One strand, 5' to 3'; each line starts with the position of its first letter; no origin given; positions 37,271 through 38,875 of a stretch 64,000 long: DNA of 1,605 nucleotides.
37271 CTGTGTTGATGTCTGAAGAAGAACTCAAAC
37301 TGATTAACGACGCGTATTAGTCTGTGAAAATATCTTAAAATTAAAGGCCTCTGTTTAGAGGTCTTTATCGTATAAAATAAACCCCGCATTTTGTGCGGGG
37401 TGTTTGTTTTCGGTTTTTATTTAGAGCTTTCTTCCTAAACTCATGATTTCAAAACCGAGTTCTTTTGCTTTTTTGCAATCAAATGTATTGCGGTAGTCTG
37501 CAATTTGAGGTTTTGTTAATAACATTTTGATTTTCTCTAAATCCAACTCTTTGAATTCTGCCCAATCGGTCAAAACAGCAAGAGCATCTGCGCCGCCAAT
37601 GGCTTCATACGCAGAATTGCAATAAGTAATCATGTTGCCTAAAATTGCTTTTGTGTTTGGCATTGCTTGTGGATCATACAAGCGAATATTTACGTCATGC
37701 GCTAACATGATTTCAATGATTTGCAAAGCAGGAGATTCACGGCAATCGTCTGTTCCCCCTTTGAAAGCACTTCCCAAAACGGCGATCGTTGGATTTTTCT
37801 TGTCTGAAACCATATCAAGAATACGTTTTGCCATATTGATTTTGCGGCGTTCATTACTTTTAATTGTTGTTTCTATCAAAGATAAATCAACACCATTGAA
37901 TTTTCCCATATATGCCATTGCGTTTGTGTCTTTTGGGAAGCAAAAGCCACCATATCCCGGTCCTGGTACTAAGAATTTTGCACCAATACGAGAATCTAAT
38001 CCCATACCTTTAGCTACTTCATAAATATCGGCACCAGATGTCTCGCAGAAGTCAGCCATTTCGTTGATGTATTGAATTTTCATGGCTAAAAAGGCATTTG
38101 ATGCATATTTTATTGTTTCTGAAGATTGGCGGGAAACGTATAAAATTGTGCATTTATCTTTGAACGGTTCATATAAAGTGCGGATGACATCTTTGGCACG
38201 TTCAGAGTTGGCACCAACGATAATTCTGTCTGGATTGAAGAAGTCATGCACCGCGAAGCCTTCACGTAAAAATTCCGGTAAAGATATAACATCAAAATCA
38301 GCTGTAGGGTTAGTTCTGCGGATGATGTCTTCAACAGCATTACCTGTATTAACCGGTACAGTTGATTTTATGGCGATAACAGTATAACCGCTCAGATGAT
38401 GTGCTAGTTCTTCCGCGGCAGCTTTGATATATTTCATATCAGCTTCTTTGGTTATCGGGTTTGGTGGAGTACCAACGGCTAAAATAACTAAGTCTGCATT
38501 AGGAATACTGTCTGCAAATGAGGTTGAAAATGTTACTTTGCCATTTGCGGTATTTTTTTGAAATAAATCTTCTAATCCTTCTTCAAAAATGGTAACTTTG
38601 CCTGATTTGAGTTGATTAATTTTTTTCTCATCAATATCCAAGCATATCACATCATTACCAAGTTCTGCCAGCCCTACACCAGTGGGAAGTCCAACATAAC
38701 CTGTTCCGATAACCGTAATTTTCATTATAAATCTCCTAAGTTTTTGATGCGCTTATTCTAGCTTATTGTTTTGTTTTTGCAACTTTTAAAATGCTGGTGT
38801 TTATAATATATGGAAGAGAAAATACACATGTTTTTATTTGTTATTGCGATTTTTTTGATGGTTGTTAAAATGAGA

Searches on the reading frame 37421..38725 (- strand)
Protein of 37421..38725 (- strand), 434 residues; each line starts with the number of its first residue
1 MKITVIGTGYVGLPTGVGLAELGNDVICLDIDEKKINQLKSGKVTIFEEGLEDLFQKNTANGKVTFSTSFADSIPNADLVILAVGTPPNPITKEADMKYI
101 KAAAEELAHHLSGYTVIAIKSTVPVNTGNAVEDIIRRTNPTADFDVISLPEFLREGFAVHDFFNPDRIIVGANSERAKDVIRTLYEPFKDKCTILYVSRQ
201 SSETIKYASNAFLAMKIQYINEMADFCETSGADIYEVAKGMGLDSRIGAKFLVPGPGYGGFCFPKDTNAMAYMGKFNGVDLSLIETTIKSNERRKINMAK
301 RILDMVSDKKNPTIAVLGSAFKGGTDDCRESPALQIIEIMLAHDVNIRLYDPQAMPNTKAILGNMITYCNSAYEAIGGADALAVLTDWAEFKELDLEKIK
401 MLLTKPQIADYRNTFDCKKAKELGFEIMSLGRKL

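Call 74: search_protein_families(library=ncbifam, proteins=[window:37421-38725:-], max_evalue=1e-10)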
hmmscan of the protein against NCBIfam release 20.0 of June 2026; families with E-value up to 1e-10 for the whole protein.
window:37421-38725:- (434 aa): 7 families
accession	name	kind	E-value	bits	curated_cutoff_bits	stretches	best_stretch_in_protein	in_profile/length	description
NF047673.2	TeichurnBiosyTuaD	equivalog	1e-144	482.9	700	1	2-432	3-431/439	UDP-glucose 6-dehydrogenase TuaD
TIGR03026.1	NDP-sugDHase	subfamily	6.8e-132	440.1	189.8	1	1-413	1-413/413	nucleotide sugar dehydrogenase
NF041297.1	UDPGDh_AglM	equivalog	3.1e-100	336.1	670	1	1-412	1-414/429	UDP-glucose 6-dehydrogenase AglM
NF040825.1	UDPMaNacDH_Arch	equivalog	4e-54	184.1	750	1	1-416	1-402/418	UDP-N-acetyl-D-mannosamine dehydrogenase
NF011631.0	PRK15057.1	equivalog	1.3e-50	172.7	757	1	1-353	1-338/388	UDP-glucose 6-dehydrogenase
NF008286.0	PRK11064.1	equivalog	3.8e-45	154.2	459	1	2-400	5-408/420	UDP-N-acetyl-D-mannosamine dehydrogenase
NF011729.0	PRK15182.1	equivalog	1.1e-14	54.1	592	1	2-354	8-357/425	Vi polysaccharide biosynthesis UDP-N-acetylglucosamine C-6 dehydrogenase TviB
